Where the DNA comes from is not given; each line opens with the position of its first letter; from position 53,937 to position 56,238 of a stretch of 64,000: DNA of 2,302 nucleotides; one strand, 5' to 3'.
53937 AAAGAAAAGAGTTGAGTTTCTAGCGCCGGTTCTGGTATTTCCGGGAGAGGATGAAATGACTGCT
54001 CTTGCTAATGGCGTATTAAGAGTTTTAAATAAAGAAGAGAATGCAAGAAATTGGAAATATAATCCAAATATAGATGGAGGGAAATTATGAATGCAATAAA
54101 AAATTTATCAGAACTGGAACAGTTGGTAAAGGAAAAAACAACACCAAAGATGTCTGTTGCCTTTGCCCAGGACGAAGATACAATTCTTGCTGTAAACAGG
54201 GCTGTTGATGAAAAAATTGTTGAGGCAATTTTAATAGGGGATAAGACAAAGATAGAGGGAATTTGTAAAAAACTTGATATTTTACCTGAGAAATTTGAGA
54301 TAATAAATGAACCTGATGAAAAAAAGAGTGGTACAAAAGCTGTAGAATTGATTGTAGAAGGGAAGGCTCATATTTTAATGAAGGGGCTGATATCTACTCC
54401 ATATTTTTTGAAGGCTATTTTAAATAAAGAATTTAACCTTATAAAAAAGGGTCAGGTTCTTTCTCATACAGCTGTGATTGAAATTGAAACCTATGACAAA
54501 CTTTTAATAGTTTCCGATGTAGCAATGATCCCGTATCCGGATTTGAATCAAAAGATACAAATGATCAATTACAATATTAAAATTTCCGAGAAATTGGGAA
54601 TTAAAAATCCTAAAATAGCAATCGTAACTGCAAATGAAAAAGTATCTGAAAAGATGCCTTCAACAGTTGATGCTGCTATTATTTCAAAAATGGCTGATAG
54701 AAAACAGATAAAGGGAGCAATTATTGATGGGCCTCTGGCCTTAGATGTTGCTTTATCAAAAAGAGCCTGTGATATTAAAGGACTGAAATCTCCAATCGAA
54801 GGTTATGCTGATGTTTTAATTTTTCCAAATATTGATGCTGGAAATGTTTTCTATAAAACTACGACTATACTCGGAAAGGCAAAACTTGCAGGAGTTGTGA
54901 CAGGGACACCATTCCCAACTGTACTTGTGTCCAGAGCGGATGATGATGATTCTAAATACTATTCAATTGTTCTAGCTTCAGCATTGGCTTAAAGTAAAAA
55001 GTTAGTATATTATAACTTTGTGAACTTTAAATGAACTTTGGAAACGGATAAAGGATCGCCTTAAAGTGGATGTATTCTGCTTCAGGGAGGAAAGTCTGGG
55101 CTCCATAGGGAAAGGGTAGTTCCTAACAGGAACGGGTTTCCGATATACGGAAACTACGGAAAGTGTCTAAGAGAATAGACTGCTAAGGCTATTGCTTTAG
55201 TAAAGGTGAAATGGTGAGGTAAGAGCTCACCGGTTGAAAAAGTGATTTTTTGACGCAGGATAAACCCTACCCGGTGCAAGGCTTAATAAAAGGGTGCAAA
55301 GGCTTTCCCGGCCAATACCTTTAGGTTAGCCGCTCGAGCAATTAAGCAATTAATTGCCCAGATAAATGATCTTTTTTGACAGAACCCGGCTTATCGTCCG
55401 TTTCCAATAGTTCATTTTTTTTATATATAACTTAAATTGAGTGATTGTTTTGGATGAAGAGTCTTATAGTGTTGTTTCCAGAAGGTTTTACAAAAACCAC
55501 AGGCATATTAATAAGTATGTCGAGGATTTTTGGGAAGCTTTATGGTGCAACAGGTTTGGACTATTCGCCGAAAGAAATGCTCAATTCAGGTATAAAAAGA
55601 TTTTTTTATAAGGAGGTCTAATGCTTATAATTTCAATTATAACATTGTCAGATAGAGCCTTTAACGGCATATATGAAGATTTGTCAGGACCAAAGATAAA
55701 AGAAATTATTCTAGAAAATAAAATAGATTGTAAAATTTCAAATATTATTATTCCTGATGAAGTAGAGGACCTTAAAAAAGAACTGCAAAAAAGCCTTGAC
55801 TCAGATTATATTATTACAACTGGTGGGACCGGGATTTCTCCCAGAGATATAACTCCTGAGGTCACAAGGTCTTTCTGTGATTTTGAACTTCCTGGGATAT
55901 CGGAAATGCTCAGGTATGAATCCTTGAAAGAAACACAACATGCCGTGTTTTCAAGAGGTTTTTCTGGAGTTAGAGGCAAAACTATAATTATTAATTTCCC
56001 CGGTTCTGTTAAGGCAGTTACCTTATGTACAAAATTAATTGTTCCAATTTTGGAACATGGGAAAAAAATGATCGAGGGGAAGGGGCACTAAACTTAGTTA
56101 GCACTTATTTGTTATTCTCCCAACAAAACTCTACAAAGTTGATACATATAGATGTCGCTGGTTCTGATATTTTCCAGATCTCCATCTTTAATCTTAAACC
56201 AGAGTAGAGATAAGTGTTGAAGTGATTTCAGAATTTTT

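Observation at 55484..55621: Third copy of the same element forms an upstream ORF translationally coupled to mogA, immediately after rnpB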

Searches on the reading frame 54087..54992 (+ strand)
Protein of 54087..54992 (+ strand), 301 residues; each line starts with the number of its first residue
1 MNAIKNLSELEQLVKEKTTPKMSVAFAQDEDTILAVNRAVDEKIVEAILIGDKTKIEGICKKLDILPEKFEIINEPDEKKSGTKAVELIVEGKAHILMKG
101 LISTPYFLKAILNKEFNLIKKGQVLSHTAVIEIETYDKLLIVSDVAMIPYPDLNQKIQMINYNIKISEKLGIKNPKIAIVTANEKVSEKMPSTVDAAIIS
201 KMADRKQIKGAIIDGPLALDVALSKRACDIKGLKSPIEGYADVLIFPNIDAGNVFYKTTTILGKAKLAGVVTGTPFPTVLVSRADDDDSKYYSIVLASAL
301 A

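Call 18: find_encoding_contigs(protein=window:54087-54992:+, flank=3000, max_places=6)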
Protein window:54087-54992:+ (301 aa): no gene with exactly this product is on record in the collection.

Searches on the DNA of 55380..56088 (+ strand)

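Call 10: search_rna_families(source=window, start=55380, end=55680, threshold=evalue, max_evalue=10)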
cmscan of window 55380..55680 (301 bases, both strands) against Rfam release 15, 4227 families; matches with E-value up to 10: 4.
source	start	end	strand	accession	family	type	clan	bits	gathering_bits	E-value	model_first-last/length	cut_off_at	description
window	55417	55525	-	RF01802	HSUR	Gene; snRNA;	-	18.6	50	8.8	1-123/123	no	Herpesvirus saimiri U RNA1/RNA2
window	55380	55409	+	RF00010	RNaseP_bact_a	Gene; ribozyme;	CL00002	17.7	100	0.00084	338-367/367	5'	Bacterial RNase P class A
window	55436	55513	+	RF01185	snR75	Gene; snRNA; snoRNA; CD-box;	CL00045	16.8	40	0.24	1-88/88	no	Small nucleolar RNA snR75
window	55616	55663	-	RF04044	mir-7939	Gene; miRNA;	-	14.5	75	3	1-61/61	no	mir-7939 microRNA precursor family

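Call 37: search_rna_families(sources=[L131, L132, L133], threshold=gathering)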
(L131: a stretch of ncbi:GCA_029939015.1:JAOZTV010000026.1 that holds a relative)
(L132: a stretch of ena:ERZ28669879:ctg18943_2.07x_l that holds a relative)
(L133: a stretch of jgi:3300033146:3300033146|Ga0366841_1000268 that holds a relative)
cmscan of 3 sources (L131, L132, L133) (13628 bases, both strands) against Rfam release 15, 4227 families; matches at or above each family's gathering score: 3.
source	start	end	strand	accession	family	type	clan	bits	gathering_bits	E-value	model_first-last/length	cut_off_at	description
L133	2085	2447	+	RF00010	RNaseP_bact_a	Gene; ribozyme;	CL00002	271.3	100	4e-88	1-367/367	no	Bacterial RNase P class A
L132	1186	1565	+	RF00010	RNaseP_bact_a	Gene; ribozyme;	CL00002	263.7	100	1.5e-85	1-367/367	no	Bacterial RNase P class A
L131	1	363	+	RF00010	RNaseP_bact_a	Gene; ribozyme;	CL00002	222.8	100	1.1e-71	34-367/367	5'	Bacterial RNase P class A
